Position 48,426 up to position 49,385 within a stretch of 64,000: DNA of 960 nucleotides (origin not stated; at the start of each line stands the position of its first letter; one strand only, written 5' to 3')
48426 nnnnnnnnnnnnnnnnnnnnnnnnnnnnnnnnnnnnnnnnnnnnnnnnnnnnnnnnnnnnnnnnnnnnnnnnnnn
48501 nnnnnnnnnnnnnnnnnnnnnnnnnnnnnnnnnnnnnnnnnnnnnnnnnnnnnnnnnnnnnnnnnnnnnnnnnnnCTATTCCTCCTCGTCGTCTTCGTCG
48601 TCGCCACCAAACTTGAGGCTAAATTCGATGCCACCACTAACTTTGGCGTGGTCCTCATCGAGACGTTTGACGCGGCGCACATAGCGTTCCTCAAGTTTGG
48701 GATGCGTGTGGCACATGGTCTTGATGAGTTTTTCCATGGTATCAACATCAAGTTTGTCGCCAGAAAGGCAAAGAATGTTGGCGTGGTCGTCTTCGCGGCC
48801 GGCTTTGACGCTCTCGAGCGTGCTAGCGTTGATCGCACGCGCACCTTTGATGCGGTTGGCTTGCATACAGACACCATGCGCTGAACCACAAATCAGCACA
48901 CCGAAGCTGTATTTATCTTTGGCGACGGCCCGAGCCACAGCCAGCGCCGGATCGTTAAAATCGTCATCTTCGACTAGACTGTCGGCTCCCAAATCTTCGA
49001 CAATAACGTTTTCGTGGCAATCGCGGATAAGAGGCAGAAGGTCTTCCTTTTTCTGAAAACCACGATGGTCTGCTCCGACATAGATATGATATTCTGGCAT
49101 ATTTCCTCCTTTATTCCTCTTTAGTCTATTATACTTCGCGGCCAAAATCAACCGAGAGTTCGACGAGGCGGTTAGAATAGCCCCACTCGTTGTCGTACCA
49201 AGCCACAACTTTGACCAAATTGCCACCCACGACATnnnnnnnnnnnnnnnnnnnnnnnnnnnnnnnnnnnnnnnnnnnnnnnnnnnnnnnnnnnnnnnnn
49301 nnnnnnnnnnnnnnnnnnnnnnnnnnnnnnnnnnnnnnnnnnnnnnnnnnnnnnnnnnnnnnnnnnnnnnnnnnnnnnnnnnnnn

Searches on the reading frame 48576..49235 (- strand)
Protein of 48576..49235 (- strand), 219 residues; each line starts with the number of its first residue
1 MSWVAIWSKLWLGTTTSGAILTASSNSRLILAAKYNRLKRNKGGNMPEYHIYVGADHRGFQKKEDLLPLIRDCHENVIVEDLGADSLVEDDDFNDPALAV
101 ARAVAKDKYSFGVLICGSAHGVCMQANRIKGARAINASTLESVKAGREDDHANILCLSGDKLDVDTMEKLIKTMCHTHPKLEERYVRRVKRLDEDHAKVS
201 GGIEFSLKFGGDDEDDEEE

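Call 95: search_protein_families(library=pfam, proteins=[window:48576-49235:-], max_evalue=0.0001)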
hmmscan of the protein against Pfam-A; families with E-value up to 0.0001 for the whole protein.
window:48576-49235:- (219 aa): 1 family
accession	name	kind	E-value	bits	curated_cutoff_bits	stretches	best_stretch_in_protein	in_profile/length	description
PF02502.23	LacAB_rpiB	-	2.4e-29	102.5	24.7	1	51-191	1-137/138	Ribose/Galactose Isomerase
